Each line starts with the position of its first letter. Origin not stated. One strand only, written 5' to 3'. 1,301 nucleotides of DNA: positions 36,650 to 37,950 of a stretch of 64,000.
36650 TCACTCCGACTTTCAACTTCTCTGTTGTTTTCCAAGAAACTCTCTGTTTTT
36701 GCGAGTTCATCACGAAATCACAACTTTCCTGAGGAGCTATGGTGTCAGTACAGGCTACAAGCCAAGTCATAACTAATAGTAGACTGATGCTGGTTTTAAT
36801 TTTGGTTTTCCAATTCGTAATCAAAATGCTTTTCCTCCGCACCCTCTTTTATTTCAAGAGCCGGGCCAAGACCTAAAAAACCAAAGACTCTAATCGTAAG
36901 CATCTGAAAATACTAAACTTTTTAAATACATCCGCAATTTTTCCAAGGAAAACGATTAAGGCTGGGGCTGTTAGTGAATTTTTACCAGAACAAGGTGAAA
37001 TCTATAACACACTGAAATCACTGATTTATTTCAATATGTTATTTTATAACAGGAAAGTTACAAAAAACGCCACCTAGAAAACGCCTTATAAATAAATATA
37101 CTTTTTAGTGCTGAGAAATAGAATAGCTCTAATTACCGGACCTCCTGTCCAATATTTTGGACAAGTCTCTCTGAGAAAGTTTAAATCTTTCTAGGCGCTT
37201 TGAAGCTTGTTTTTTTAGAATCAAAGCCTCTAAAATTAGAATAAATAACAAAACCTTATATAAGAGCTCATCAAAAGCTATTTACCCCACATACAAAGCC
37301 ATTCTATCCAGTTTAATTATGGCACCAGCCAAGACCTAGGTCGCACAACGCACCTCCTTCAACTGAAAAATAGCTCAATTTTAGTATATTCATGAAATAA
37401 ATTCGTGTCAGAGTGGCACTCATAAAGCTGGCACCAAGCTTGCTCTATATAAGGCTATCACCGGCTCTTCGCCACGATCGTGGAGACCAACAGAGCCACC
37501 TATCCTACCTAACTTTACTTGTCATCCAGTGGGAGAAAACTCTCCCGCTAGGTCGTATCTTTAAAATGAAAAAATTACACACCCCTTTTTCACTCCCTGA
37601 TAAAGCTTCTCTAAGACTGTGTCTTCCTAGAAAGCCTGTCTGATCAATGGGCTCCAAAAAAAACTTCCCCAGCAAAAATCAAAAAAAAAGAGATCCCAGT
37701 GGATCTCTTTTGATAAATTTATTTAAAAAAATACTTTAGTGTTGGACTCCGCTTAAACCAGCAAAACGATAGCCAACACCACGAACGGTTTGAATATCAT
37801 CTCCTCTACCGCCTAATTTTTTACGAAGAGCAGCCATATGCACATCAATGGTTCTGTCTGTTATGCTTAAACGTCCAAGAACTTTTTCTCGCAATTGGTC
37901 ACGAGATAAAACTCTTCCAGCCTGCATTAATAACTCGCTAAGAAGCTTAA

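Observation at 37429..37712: Orphan sigma-54 promoter driving an ORF-less ~260-nt transcript that ends at a terminator: candidate enhancer-dependent sRNA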

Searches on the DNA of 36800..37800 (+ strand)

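Call 4: search_rna_families(source=window, start=36800, end=37800, threshold=evalue, max_evalue=10, show_alignments=3)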
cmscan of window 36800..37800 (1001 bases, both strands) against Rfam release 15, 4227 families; matches with E-value up to 10: 9.
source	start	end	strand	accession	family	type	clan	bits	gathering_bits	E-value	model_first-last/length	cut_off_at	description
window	37458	37522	+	RF00032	Histone3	Cis-reg;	-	20.1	34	0.012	1-46/46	no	Histone 3' UTR stem-loop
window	37061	37100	-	RF02838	Ref55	Gene; sRNA;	-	19.4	43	8.3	1-54/54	no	Enterococcus sRNA 55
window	37685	37768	-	RF01770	rimP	Cis-reg; leader;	-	19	47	2.8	1-102/102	no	Gammaprotebacteria rimP leader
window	37666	37774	-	RF02579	tsr26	Gene; sRNA;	-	18.5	141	7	1-122/122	no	S. aureus tsr26 small RNA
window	36958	37077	+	RF00447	IRES_Kv1_4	Cis-reg; IRES;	-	17.1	100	0.28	1-259/259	no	Voltage-gated potassium-channel Kv1.4 IRES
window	37004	37043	-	RF04172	MIR8675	Gene; miRNA;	-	17.1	90.8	4.8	1-95/95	no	MIR8675 microRNA precursor family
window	37679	37711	-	RF00489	ctRNA_p42d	Gene; antisense;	-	16.2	50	2.7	1-46/46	no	ctRNA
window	37106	37135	+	RF02417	VR-RNA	Gene; sRNA;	-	12.3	100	7.8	119-148/397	no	VR-RNA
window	36899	36924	-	RF02129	GNAS-AS1_3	Gene; lncRNA;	-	11.8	42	9.1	1-38/38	no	GNAS antisense RNA 1 conserved region 3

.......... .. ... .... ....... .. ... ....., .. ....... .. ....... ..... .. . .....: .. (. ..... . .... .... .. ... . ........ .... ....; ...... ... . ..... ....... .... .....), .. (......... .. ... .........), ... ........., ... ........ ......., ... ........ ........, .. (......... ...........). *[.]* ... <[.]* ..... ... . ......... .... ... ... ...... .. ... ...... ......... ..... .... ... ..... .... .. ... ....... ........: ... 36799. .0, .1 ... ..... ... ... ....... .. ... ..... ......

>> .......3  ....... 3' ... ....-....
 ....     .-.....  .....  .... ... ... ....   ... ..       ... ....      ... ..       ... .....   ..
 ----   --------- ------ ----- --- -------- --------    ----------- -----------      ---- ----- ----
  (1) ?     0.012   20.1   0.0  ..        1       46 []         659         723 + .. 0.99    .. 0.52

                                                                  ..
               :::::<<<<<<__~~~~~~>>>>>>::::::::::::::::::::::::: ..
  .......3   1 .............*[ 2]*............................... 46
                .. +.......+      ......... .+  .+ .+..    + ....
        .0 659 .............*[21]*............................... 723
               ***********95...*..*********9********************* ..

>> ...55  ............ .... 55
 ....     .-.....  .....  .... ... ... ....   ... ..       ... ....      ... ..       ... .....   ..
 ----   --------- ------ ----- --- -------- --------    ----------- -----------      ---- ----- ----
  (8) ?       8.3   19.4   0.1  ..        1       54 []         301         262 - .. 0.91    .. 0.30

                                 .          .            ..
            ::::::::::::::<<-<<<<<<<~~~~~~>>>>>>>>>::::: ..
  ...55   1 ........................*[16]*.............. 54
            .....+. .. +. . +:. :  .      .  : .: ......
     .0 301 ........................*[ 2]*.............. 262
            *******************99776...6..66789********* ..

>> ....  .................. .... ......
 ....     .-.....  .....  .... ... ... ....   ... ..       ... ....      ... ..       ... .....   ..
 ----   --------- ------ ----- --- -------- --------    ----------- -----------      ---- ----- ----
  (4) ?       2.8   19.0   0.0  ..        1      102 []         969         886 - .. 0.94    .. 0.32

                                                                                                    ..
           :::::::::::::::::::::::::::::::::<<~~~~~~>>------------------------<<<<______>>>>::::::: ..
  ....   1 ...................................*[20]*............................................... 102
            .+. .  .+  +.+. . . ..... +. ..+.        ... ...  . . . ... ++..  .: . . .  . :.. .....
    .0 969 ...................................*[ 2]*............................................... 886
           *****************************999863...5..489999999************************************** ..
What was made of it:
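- On Any described RNA family (Rfam 15, which should cover described sigma-54-dependent sRNAs such as Qrr and GlmY/GlmZ): In 36800-37800 at E <= 10 only chance-level hits appeared, the best being the histone 3' stem-loop at 20 bits against a cut-off of 34 (call 4).
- Closest known: Pxr sRNA of Myxococcus xanthus and other myxobacteria. Different: No sequence or structure match to any Rfam family was found, even at E <= 10 (call 4).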

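Call 45: build_rna_model(alignment_id=A3)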
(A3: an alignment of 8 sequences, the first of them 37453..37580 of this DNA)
Model R1 built from alignment A3 (8 sequences, 148 columns); structure: RNAalifold consensus.
model positions 131; base pairs 21; branch points 1; effective number of sequences 2; information 0.59 bits per position. Calibrated on 0.2 Mb of random sequence (short: E-values are rough).
structure used (alignment columns):
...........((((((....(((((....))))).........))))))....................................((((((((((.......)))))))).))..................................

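Call 46: search_with_rna_model(model_id=R1, sources=[window, L005, L006, L008, L010, L011, L012, L013, L014, L016, L017, L020, L021], max_evalue=10, show_alignments=0)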
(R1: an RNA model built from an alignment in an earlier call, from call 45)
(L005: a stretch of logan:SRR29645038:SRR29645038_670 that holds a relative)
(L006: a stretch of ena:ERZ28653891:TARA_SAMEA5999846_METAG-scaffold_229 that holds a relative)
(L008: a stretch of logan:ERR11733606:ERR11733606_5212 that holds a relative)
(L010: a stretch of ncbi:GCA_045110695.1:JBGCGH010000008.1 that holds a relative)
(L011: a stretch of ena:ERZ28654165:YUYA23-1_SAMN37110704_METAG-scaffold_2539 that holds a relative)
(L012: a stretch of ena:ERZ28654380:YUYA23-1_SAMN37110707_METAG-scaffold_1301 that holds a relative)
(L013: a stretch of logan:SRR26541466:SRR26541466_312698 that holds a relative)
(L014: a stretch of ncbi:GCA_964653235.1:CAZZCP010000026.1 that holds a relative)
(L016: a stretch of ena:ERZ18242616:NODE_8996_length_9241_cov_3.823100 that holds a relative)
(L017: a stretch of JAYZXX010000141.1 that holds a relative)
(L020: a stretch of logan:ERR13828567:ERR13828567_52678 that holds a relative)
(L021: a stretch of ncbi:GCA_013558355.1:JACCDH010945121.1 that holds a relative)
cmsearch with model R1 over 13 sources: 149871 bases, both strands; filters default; matches with E-value up to 10: 19.
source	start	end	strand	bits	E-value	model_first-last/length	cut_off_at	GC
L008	4754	4886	-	130.8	4.7e-34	1-131/131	no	0.5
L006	4716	4847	-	126.3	8.5e-33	1-131/131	no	0.5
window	37453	37580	+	125.5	1.4e-32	1-131/131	no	0.47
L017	5453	5580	+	124.2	3.4e-32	1-131/131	no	0.47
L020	4215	4351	-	113.5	3.3e-29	1-131/131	no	0.47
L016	1077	1203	-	113.3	3.8e-29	1-131/131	no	0.56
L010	4788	4914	-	110.5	2.3e-28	1-131/131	no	0.47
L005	5506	5641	-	107.6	1.5e-27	1-131/131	no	0.49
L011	4255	4377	+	37.9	5.1e-08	1-131/131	no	0.52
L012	1088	1210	+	37.9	5.1e-08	1-131/131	no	0.52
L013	5003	5125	-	31.6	3e-06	1-131/131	no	0.43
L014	4374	4495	+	19.4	0.0077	1-131/131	no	0.43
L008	4836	4947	+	17.4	0.029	1-131/131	no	0.47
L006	4796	4906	+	14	0.25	1-131/131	no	0.47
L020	4246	4265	+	12.6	0.64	80-100/131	no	0.6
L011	4152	4305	-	10.9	1.9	1-131/131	no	0.36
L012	985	1138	-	10.9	1.9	1-131/131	no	0.36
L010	4819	4838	+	10.4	2.7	80-100/131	no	0.6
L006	1649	1762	-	9.6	4.5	1-131/131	no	0.44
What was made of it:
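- Closest known: Qrr1-5 sRNAs of Vibrio. Different: Only a single copy lies in the 64 kb (call 46).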

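Call 47: search_with_rna_model(model_id=R1, sources=[window, L005, L006, L008, L010, L011, L013, L014, L016, L017, L020], max_evalue=0.01, make_alignment=true, show_alignments=0)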
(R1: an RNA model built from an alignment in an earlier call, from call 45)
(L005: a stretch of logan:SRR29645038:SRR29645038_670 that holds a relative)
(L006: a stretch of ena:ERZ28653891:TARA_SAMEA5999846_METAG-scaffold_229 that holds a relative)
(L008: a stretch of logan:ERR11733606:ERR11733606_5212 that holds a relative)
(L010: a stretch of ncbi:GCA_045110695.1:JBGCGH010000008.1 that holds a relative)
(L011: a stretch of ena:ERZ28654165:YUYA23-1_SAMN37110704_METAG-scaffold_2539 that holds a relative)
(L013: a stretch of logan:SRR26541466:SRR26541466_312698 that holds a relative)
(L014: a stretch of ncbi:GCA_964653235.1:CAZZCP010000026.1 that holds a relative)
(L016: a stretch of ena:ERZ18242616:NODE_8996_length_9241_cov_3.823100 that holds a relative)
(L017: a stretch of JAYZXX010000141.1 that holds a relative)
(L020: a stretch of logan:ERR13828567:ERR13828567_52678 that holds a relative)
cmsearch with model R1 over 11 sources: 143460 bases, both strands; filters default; matches with E-value up to 0.01: 11.
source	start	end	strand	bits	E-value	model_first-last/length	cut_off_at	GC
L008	4754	4886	-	130.8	4.5e-34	1-131/131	no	0.5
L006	4716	4847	-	126.3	8.1e-33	1-131/131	no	0.5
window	37453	37580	+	125.5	1.3e-32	1-131/131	no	0.47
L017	5453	5580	+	124.2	3.2e-32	1-131/131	no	0.47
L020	4215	4351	-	113.5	3.1e-29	1-131/131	no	0.47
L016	1077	1203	-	113.3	3.6e-29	1-131/131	no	0.56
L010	4788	4914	-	110.5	2.2e-28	1-131/131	no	0.47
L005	5506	5641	-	107.6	1.4e-27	1-131/131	no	0.49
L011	4255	4377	+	37.9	4.9e-08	1-131/131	no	0.52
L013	5003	5125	-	31.6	2.9e-06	1-131/131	no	0.43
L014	4374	4495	+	19.4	0.0074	1-131/131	no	0.43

Alignment A4: 11 matches aligned to the model, 145 columns, each read 5' to 3' on its own strand. Consensus structure (alignment columns), stored with it:
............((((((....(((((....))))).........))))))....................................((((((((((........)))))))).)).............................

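Call 67: search_with_rna_model(model_id=R1, sources=[L022, L023, L024, L025], max_evalue=10, show_alignments=2)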
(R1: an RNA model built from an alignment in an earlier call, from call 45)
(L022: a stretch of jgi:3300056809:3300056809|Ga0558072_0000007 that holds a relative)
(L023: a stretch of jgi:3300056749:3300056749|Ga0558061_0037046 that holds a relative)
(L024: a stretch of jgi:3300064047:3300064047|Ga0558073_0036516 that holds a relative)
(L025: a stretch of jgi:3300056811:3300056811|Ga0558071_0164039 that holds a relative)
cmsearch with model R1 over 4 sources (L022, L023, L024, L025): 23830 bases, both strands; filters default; matches with E-value up to 10: 4.
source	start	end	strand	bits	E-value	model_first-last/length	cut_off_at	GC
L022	5717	5857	-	15.1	0.02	1-131/131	no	0.56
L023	5135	5275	-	15.1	0.02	1-131/131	no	0.56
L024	1149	1289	-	15.1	0.02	1-131/131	no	0.56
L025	816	956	-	15.1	0.02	1-131/131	no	0.56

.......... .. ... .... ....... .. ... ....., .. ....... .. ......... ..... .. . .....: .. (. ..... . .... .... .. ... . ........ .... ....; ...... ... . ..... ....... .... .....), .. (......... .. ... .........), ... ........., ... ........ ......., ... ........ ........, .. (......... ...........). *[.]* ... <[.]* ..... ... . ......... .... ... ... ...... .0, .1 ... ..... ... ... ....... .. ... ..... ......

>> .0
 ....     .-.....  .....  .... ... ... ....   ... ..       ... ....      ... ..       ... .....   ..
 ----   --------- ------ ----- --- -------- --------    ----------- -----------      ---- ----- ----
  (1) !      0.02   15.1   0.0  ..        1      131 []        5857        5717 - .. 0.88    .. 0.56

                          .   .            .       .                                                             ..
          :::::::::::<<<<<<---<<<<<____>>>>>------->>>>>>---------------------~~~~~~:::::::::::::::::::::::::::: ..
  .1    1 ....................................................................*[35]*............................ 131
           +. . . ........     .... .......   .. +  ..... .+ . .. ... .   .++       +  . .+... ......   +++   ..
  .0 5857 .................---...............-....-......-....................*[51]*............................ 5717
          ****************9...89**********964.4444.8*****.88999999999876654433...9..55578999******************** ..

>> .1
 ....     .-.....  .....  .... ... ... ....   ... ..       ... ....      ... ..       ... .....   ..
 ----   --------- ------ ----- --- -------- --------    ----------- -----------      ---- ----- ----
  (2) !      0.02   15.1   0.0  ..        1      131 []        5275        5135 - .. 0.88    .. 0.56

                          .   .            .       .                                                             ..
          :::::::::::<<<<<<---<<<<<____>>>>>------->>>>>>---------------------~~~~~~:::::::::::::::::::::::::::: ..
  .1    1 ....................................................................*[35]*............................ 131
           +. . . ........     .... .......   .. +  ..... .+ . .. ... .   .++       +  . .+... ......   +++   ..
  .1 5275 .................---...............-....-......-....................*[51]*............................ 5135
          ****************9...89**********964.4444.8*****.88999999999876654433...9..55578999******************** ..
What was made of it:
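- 37453..37565 (+): Conserved non-coding RNA core of about 110 nt: a 5' single strand, then P1/P2, the linker, P3, and a spacer with a U-run. The covariance model built on 8 homologs scores 125 bits here and finds one copy in each related locus (calls 45-47, 67).
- It always lies in the spacer between the regulator gene and the M10 gene (calls 46, 47, 67).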

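Call 77: search_dna_similar(query=window:37420-37580:+, collection=plasmids, mode=distant, max_evalue=0.01, max_rows=5)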
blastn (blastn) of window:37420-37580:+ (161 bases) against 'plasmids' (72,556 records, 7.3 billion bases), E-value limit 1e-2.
No match.

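Call 78: search_dna_similar(query=window:37420-37580:+, collection=phages, mode=distant, max_evalue=0.01, max_rows=5)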
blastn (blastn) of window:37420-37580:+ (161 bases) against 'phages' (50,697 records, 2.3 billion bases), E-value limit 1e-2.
No match.
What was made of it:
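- Tried and rejected: There was no match, so a mobile-element origin is rejected (calls 77, 78).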
